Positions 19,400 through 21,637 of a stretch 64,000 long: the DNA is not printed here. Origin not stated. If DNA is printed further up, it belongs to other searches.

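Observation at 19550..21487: Single ORF fusing an APC amino-acid permease to a SAM-dependent methyltransferase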

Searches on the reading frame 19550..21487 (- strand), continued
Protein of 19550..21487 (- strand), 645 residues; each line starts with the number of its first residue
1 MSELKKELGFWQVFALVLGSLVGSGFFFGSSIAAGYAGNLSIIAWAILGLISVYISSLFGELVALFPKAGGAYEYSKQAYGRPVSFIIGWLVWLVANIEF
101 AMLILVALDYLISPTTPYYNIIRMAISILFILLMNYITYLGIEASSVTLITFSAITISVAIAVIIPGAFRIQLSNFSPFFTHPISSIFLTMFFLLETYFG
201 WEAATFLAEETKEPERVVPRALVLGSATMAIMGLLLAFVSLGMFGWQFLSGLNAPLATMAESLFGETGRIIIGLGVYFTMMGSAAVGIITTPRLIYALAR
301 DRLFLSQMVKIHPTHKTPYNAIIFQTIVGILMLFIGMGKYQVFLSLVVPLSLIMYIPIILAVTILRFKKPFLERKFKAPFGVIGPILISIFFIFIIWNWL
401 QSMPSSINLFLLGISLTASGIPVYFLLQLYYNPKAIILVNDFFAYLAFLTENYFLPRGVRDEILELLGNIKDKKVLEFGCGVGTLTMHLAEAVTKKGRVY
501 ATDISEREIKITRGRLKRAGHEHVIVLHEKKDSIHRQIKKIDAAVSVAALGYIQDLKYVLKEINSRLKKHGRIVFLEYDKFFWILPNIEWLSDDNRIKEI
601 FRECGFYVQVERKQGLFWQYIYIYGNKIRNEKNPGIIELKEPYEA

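Call 7: search_solved_structures(query=window:19550-21487:-, max_evalue=0.001, show_alignments=0)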
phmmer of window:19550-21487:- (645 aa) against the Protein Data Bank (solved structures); distinct sequences matched with E-value up to 0.001: 40.
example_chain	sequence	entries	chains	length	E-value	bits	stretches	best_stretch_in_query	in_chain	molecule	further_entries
6f2g_A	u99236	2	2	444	1.3e-34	122.9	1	11-431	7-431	Putative amino acid/polyamine transport protein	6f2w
9h76_A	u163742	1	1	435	1.4e-34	122.7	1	11-431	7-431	Putative amino acid/polyamine transport protein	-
7ccs_B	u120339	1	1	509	1e-33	119.9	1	3-433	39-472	Consensus mutated Anionic Amino Acid Transporter Light Chain, Xc- System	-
7b00_A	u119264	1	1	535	2.7e-28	101.9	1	4-450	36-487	Large neutral amino acids transporter small subunit 2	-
8a6l_B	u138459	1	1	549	3e-28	101.8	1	4-450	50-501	Large neutral amino acids transporter small subunit 2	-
7cmh_B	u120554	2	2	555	3.1e-28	101.8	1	4-450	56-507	Large neutral amino acids transporter small subunit 2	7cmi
9i1z_B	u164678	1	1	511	1.7e-27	99.3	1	3-428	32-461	Y+L amino acid transporter 1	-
8xxi_A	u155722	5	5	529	1.9e-27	99.2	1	3-428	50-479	Y+L amino acid transporter 1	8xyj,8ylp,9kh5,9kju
7p9u_B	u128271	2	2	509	5.6e-27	97.6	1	3-430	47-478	Cystine/glutamate transporter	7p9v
7epz_B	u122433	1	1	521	6.1e-27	97.5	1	3-430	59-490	Cystine/glutamate transporter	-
9ky5_A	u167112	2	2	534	9.9e-27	96.8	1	3-428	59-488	Y+L amino acid transporter 2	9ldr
6yup_D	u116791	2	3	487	2.2e-25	92.3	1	3-430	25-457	b(0,+)-type amino acid transporter 1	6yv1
6li9_B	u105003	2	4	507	2.6e-25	92.1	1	3-430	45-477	b(0,+)-type amino acid transporter 1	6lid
7nf6_B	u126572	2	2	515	4.1e-25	91.4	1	3-430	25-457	B(0,+)-type amino acid transporter 1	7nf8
6f34_A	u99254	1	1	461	1e-24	90.1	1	3-398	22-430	Amino acid transporter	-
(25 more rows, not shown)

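Call 11: find_related_loci(query=A1, collection=genome_contigs, flank=8000)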
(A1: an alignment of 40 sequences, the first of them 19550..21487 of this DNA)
Query A1 (645 aa) in genome_contigs; peptide patterns used: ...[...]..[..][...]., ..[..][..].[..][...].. (x = any residue, [..] = any of these).
403 stretches matched a pattern; 355 encode a relative of the query (tblastn E <= 1e-3); the best 80 are kept; 80 distinct loci.
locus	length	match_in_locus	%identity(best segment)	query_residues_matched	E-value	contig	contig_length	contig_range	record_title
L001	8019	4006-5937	71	1-644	0e+0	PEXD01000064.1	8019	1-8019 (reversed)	MAG: Candidatus Woesearchaeota archaeon CG07_land_8_20_14_0_80_44_23 CG07_land_8_20_14_0.80_scaffold_9830_c, whole genom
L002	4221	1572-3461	66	1-630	0e+0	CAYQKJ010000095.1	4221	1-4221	MAG TPA_asm: uncultured Methanosarcinales archaeon isolate SRP098346_co1_64 genome assembly, contig: NODE_32921_length_4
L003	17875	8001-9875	51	1-625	0e+0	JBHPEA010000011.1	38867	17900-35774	Nanoarchaeota archaeon isolate SAG AM-311-D13 NODE_11_length_38867_cov_29.353834, whole genome shotgun sequence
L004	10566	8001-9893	51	1-631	0e+0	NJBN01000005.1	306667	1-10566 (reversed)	MAG: candidate division LCP-89 bacterium B3_LCP 14, whole genome shotgun sequence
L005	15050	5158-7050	50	1-632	0e+0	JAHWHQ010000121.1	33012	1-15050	MAG: Candidatus Woesearchaeota archaeon isolate MP5_5_87 k127_82218452, whole genome shotgun sequence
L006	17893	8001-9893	50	1-631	0e+0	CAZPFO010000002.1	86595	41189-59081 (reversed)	MAG TPA_asm: uncultured Methanosarcinales archaeon isolate binchicken_co121_309 genome assembly, contig: NODE_64_length_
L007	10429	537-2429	50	1-631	0e+0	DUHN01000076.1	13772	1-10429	MAG TPA_asm: Candidatus Woesearchaeota archaeon isolate UBA12027 contig_7865, whole genome shotgun sequence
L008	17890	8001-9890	50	1-631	0e+0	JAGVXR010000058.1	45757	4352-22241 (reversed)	Candidatus Woesearchaeota archaeon isolate RIFCSPHIGHO2_01_FULL_38_11 rifcsphigho2_01_scaffold_5050, whole genome shotgu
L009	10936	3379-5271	49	1-631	0e+0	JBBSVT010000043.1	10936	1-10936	MAG: Nanoarchaeota archaeon isolate H14-bin056_1 H14_bin056_1_000000000043, whole genome shotgun sequence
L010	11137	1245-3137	50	1-631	0e+0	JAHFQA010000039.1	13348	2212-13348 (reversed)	MAG: Candidatus Woesearchaeota archaeon isolate nzgw54 NODE_1650_length_13349_cov_6.069474, whole genome shotgun sequenc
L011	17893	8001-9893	50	1-631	0e+0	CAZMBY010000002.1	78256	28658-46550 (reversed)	MAG TPA_asm: uncultured Methanosarcinales archaeon isolate binchicken_co125_1124 genome assembly, contig: NODE_684_lengt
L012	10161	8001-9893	50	1-631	0e+0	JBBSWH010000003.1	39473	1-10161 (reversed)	MAG: Nanoarchaeota archaeon isolate H52-bin084_1 H52_bin084_1_000000000003, whole genome shotgun sequence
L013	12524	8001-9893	49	1-631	0e+0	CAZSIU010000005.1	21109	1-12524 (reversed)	MAG TPA_asm: uncultured Methanosarcinales archaeon isolate SRP178908_co1_292 genome assembly, contig: NODE_1579_length_2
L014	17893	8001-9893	47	1-631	0e+0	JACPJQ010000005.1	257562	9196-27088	MAG: Candidatus Woesearchaeota archaeon isolate NC_groundwater_472_Ag_B-0.1um_38_40 S34_3B_scaffold_275673, whole genome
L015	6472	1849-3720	50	1-625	0e+0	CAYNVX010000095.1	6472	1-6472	MAG TPA_asm: uncultured bacterium isolate SRP256446_co1_211 genome assembly, contig: NODE_7973_length_6472_cov_3.892473,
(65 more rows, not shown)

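Call 32: predict_structure(alignment_id=A1)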
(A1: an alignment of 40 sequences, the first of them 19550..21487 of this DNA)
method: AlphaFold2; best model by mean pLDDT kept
length: 645 residues; sequences in the alignment: 40
mean_pLDDT: 85.1   pTM: 0.76
mean pLDDT of the five models: 85.1, 84.5, 83.6, 82.0, 81.5
residues with pLDDT >= 90: 245; 70-90: 346; 50-70: 41; < 50: 13
segments of 3 or more residues with pLDDT < 50: 635-645
pLDDT, mean of each block of 10 residues (from residue 1): 68 90 79 88 93 95 86 91 91 91 84 78 87 90 84 90 92 91 89 87 87 92 94 93 91 84 89 89 89 89 80 83 90 74 86 94 93 90 94 93 88 89 81 69 72 81 90 86 80 90 81 86 83 78 86 78 89 86 60 87 93 81 91 49 31
secondary structure, 60 per line:
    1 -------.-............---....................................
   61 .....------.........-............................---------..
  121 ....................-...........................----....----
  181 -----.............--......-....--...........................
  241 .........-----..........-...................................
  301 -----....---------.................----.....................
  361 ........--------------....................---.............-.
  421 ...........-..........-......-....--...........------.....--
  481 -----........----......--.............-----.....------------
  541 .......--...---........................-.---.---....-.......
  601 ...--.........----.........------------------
elements in order: H10-21 H25-65 H72-80 H82-109 H119-140 H142-168 H173-176 H186-198 H201-206 H214-249 H255-264 H266-300 H306-309 H319-335 H340-368 H383-402 H406-418 H420-431 H433-442 H444-449 H451-454 H457-467 E474-478 H486-493 E498-503 H506-518 E524-528 E541-547 H556-566 E567-579 H589-592 H594-603 E606-614 E619-627

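Call 36: list_cluster_members(proteins=[P0001, P0016, P0120, P0056])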
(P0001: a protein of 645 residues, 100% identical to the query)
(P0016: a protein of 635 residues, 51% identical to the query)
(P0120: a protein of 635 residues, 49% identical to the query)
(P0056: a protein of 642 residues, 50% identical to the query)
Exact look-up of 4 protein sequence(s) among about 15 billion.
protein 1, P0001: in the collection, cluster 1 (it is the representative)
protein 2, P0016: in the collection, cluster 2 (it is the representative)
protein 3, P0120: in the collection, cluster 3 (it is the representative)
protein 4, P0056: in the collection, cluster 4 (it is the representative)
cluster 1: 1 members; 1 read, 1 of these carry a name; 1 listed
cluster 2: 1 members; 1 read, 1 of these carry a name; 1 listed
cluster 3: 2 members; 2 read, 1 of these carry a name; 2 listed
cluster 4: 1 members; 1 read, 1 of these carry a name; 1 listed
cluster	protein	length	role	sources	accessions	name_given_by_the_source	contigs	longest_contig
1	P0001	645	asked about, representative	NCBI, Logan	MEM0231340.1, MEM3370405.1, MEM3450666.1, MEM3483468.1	MAG: amino acid permease [Candidatus Woesearchaeota archaeon]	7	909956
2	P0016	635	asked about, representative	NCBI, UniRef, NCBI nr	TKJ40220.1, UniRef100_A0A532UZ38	hypothetical protein CEE37_07805 [candidate division LCP-89 bacterium B3_LCP] | Methyltransferase domain-containing protein n=1 Tax=candidate division LCP-89 bacterium ... | MAG: hypothetical protein CEE37_07805 [candidate division LCP-89 bacterium B3_LCP]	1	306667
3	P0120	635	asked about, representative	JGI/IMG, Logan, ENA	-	amino acid transporter/ubiquinone/menaquinone biosynthesis C-methylase UbiE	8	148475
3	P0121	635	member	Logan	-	-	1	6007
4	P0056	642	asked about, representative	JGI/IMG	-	APA family basic amino acid/polyamine antiporter/amino acid efflux transporter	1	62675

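Call 65: fold_search(model_id=the predicted structure, library=pdb)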
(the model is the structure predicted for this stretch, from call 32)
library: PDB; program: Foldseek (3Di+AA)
matches with E <= 10: 1822; with E <= 0.001: 1060
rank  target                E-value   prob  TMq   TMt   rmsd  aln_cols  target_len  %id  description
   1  9h76_A                4.2e-19  1.00  0.56  0.82   3.5       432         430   26  Bacterial LAT transporter BASC in complex with L-Ala and NB53 (released 2025-01-01)
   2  6f34_A                9.0e-19  1.00  0.58  0.80   3.4       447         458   22  Crystal structure of a bacterial cationic amino acid transporter (CAT) homologue bound to Arginine. (released 2018-02-14)
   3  5oqt_A                3.6e-18  1.00  0.58  0.80   3.4       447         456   22  Crystal structure of a bacterial cationic amino acid transporter (CAT) homologue (released 2018-02-14)
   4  8kdd_B                4.4e-18  1.00  0.59  0.82   3.4       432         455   22  Structure of LAT1-CD98hc-Fab170 in complex with JPH203, consensus map (released 2025-02-12)
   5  8wnt_B                9.1e-18  1.00  0.62  0.85   4.7       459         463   20  Cryo EM map of SLC7A10 with L-Alanine substrate (released 2024-05-15)
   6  8kdg_B                9.9e-18  1.00  0.61  0.85   5.3       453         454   21  Structure of LAT1-CD98hc-Fab170 in complex with BCH, consensus map (released 2025-02-12)
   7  8xxi                  1.2e-17  1.00  0.60  0.82   3.1       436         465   24  Structure of y+LAT1 bound with Leu (released 2025-01-22)
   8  7dsk_B                2.1e-17  1.00  0.59  0.81   2.9       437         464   22  Overall structure of the LAT1-4F2hc bound with JX-075 (released 2021-03-10)
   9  6f2g_A                2.7e-17  1.00  0.56  0.81   3.6       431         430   26  Bacterial asc transporter crystal structure in open to in conformation (released 2019-04-24)
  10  8xyj                  3.1e-17  1.00  0.59  0.82   3.1       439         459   25  Structure of y+LAT1 bound with Lys (released 2025-01-22)
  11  8ylp_B                3.7e-17  1.00  0.60  0.82   6.0       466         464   24  Overall structure of the y+LAT1-4F2hc bound with Arg (released 2025-03-12)
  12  8j8m_B                3.7e-17  1.00  0.60  0.81   3.9       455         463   22  Overall structure of the LAT1-4F2hc bound with tryptophan (released 2024-07-10)
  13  9ky5_A                5.7e-17  1.00  0.60  0.82   3.3       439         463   23  Structure of y+LAT2 bound with Arg (released 2025-04-23)
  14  5j4n_B                7.7e-17  1.00  0.58  0.84   3.5       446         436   18  Crystal structure of the L-arginine/agmatine antiporter AdiC in complex with agmatine at 2.6 Angstroem resolution (released 2016-08-31)
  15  6f2w_A                1.9e-16  1.00  0.56  0.81   3.5       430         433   26  Bacterial asc transporter crystal structure in open to in conformation (released 2019-04-24)
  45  3gi9_C                9.8e-14  1.00  0.55  0.78   4.3       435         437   18  Crystal Structure of ApcT Transporter Bound to 7F11 Monoclonal Fab Fragment (released 2009-08-18)
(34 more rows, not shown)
